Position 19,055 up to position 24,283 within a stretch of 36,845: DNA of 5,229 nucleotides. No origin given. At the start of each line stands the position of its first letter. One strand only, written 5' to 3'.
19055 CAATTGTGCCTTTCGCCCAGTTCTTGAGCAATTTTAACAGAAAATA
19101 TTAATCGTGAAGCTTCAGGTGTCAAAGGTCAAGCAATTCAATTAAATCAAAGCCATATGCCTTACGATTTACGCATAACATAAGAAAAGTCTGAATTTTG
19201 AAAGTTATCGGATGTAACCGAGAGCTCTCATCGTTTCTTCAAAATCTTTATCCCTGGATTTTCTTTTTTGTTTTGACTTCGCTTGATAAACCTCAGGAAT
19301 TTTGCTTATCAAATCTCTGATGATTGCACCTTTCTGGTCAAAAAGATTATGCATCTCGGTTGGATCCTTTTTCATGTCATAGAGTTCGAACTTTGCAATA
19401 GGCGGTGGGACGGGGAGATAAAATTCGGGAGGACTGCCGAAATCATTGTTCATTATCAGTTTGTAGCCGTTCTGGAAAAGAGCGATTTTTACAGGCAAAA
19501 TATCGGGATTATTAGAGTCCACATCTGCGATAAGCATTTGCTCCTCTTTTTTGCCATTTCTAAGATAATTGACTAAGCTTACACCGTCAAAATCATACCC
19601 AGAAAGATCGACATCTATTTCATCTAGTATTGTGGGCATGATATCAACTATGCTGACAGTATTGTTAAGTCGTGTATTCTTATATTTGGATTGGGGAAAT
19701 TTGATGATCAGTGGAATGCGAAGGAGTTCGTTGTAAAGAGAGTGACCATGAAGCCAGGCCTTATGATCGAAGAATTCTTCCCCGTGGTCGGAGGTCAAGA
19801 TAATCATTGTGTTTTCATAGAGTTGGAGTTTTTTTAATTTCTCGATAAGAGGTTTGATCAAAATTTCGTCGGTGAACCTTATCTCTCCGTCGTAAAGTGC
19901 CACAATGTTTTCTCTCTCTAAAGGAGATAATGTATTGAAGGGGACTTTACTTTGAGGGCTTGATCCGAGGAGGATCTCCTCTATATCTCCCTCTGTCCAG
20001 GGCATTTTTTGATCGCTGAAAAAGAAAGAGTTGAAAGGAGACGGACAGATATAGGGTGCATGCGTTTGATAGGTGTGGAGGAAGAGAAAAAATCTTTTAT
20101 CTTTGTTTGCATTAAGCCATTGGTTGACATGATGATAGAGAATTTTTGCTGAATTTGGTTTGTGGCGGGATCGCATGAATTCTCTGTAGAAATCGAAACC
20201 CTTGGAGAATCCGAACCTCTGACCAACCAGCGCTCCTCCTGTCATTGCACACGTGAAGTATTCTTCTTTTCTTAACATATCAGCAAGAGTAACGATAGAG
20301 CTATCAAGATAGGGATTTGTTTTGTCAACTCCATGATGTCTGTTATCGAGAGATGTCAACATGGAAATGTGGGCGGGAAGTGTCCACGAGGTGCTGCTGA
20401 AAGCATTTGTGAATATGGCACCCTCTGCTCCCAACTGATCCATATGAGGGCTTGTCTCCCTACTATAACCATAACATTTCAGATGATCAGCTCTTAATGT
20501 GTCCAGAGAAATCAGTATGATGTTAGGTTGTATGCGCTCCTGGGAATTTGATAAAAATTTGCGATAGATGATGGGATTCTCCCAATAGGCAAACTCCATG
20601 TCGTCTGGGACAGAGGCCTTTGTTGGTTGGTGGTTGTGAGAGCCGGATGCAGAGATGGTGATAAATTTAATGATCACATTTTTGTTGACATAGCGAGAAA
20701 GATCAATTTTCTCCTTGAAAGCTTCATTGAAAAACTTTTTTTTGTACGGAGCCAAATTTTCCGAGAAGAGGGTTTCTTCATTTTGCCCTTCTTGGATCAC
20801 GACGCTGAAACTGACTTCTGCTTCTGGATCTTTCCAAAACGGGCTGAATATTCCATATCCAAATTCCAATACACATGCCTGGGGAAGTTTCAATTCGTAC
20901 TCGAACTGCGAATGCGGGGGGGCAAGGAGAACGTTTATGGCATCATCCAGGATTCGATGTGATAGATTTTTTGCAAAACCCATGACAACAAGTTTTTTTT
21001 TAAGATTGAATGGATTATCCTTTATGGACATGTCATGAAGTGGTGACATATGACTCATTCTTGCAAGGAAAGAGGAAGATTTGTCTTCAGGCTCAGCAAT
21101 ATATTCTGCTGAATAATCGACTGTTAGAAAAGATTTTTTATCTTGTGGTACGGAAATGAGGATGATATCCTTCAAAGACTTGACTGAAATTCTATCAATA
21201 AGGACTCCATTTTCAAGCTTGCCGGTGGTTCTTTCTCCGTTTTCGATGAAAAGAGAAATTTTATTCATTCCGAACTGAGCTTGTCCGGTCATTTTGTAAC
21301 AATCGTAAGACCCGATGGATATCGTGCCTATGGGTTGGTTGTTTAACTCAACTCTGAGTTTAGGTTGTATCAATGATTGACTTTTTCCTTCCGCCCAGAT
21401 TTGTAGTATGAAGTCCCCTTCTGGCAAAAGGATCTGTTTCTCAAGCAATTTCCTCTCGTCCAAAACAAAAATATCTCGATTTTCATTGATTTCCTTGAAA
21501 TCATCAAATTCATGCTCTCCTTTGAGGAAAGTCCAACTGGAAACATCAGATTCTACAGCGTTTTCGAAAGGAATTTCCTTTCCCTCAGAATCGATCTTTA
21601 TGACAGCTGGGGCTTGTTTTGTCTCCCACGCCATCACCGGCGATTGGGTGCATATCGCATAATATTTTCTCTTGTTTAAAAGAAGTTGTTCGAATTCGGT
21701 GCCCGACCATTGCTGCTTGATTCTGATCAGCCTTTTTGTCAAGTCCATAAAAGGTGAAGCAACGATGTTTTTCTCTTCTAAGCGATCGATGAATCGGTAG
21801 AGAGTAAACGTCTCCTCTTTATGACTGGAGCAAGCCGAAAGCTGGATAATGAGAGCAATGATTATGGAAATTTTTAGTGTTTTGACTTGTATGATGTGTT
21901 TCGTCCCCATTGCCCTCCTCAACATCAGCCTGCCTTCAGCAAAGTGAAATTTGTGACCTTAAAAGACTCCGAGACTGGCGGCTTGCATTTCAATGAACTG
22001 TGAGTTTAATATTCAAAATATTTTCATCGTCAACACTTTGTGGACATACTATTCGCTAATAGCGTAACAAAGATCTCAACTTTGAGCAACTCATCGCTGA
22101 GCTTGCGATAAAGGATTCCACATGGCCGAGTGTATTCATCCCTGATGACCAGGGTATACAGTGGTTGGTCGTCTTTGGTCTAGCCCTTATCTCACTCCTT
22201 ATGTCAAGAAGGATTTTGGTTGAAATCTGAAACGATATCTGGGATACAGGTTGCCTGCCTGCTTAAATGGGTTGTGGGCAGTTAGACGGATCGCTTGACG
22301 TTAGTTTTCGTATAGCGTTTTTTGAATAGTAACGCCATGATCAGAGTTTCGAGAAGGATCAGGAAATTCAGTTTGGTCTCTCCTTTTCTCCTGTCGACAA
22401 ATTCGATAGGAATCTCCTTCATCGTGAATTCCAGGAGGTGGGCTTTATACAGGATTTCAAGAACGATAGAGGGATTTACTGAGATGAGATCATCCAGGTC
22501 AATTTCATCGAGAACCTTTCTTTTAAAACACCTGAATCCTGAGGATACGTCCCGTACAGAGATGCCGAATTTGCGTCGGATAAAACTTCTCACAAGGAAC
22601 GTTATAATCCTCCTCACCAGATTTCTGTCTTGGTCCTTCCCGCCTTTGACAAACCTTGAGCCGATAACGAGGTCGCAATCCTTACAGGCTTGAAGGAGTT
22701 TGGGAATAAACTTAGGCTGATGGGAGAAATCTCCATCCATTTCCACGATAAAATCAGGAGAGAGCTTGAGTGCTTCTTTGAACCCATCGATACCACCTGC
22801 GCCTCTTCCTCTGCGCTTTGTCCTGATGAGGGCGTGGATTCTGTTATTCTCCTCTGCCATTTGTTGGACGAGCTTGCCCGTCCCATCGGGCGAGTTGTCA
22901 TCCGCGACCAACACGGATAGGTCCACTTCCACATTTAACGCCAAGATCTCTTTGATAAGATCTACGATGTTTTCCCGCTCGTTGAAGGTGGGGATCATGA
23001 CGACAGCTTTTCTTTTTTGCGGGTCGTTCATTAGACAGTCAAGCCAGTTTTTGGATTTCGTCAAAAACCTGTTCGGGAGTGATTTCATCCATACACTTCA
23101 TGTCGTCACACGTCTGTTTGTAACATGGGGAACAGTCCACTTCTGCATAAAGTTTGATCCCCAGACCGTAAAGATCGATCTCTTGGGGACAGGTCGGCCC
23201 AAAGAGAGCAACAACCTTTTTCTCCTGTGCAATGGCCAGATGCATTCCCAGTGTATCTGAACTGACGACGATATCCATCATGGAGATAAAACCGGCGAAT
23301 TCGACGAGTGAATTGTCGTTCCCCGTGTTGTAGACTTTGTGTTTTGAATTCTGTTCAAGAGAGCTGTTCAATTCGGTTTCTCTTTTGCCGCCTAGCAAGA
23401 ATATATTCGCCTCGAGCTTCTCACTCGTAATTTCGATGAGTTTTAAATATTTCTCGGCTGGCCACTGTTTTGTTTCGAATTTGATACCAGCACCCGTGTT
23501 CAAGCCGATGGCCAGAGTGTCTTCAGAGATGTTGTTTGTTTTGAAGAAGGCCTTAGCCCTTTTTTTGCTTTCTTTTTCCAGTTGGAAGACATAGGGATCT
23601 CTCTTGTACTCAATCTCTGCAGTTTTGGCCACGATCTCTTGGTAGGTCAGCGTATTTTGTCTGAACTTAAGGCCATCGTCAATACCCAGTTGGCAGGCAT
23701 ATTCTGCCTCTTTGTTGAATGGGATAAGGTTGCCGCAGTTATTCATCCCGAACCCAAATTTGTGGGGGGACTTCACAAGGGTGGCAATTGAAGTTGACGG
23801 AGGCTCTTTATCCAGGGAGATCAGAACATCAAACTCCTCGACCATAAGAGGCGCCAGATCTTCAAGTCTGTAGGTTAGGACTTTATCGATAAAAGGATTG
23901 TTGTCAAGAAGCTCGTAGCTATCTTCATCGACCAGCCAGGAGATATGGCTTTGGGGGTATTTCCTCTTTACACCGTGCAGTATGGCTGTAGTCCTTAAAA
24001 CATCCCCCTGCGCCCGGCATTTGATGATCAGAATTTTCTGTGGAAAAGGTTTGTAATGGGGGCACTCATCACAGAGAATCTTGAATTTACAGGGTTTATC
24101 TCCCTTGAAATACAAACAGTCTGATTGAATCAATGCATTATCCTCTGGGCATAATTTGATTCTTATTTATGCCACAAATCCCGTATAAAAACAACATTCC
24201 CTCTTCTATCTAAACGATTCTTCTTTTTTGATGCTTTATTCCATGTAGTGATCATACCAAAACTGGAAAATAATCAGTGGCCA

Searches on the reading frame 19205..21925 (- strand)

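Call 8: search_protein_families(library=pfam, proteins=[window:19205-21925:-], max_evalue=0.001)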
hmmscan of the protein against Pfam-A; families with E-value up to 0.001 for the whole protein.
window:19205-21925:- (906 aa): 3 families
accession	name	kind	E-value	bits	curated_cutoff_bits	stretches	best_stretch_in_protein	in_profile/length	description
PF00884.28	Sulfatase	-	1.4e-47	162.9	25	1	467-768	1-297/301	Sulfatase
PF16347.10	SGSH_C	-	6.3e-13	49.6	29.3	1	724-866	5-136/154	N-sulphoglucosamine sulphohydrolase, C-terminal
PF01663.27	Phosphodiest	-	2.5e-10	40.9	23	1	470-533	2-62/342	Type I phosphodiesterase / nucleotide pyrophosphatase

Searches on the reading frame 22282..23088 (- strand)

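Call 8: search_protein_families(library=pfam, proteins=[window:22282-23088:-], max_evalue=0.001)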
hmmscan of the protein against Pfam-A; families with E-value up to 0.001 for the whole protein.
window:22282-23088:- (268 aa): 2 families
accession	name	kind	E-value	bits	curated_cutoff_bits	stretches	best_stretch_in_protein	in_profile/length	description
PF00535.33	Glycos_transf_2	-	5.3e-23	82.2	23.3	1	30-196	2-167/168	Glycosyl transferase family 2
PF13641.12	Glyco_tranf_2_3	-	2e-08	35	27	1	29-151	4-129/230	Glycosyltransferase like family 2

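Call 67: search_protein_families(library=ncbifam, proteins=[window:22282-23088:-], max_evalue=0.00001)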
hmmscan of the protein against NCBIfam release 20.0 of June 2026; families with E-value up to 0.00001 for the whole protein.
window:22282-23088:- (268 aa): 11 families
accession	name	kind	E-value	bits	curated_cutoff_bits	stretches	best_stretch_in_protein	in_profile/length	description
TIGR04182.1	glyco_TIGR04182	equivalog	3.2e-19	69.4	325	1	29-243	3-204/293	S-layer glycoprotein N-glycosyltransferase AglJ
NF047588.1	GlcsyltransPgfSStrep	equivalog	5.6e-18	65.2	500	1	28-244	3-209/308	glycosyltransferase PgfS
NF007986.1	PRK10714.1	equivalog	1.6e-17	63.5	529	1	26-248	6-218/316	undecaprenyl-phosphate 4-deoxy-4-formamido-L-arabinose transferase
NF058614.1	PPMAGASynPpgS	equivalog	4.3e-13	49.2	370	1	29-200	3-169/226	polyprenyl-phospho-N-acetylgalactosaminyl synthase PpgS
TIGR03937.1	PgaC_IcaA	equivalog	1.7e-11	43.7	422.3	1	21-121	40-136/407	poly-beta-1,6-N-acetyl-D-glucosamine synthase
TIGR03469.1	HpnB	hypoth_equivalog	2.2e-11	43.4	379.25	1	27-148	45-173/386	hopene-associated glycosyltransferase HpnB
NF041391.1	DPhHxTase_Halo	equivalog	4.8e-11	42.1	375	1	34-242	3-194/213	dolichyl-phosphate hexose transferase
NF045692.1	OglycostaseCruG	equivalog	3.8e-09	36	600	1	27-141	42-160/386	2'-O-glycosyltransferase CruG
NF050050.1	ProtGlycPglI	equivalog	8.5e-09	35.2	500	1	28-137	4-110/306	GalNAc(5)-diNAcBac-PP-undecaprenol beta-1,3-glucosyltransferase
TIGR04283.1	glyco_like_mftF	equivalog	1.4e-06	28.1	182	1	30-98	3-63/221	TIGR04283 family arsenosugar biosynthesis glycosyltransferase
NF047683.1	TeichurnBiosyTuaG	equivalog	5.9e-06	26.1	400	1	24-125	4-101/252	teichuronic acid biosynthesis protein TuaG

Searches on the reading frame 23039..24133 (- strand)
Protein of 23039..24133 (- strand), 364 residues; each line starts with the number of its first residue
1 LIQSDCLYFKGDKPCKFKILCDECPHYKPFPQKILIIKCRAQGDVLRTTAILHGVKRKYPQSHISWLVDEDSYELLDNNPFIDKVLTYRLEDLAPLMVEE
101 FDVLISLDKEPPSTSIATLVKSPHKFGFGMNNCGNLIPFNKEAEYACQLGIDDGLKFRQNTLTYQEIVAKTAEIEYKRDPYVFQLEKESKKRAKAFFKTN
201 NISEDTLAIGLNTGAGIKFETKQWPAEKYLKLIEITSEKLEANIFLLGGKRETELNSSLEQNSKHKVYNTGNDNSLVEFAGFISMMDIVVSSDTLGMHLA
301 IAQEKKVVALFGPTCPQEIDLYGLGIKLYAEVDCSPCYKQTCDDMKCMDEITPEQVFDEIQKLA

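Call 8: search_protein_families(library=pfam, proteins=[window:23039-24133:-], max_evalue=0.001)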
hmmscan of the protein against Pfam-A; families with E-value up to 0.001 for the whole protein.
window:23039-24133:- (364 aa): 1 family
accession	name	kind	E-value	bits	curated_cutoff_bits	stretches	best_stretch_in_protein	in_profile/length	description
PF01075.23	Glyco_transf_9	-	1.8e-23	83.6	22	1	98-343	10-242/247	Glycosyltransferase family 9 (heptosyltransferase)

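Call 67: search_protein_families(library=ncbifam, proteins=[window:23039-24133:-], max_evalue=0.00001)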
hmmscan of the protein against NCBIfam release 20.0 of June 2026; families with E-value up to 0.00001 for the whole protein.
window:23039-24133:- (364 aa): 6 families
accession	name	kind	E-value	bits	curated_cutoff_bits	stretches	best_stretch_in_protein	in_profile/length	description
TIGR02193.1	heptsyl_trn_I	equivalog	1e-23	84.1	185.3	1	33-362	1-318/320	lipopolysaccharide heptosyltransferase I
TIGR02195.1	heptsyl_trn_II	equivalog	9.1e-22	77.6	134.6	1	33-363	1-337/339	lipopolysaccharide heptosyltransferase II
TIGR02201.1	heptsyl_trn_III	equivalog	5.5e-16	58.5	170.2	1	33-314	1-289/344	putative lipopolysaccharide heptosyltransferase III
NF007742.0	PRK10422.1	equivalog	1.7e-12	46.9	467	1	31-86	5-60/352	lipopolysaccharide core heptosyltransferase RfaQ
NF008204.0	PRK10964.1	equivalog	2.4e-12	46.6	437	1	193-324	166-292/322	lipopolysaccharide heptosyltransferase RfaC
NF008162.0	PRK10916.1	equivalog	2.6e-12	46.6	569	1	162-317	138-293/348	ADP-heptose--LPS heptosyltransferase RfaF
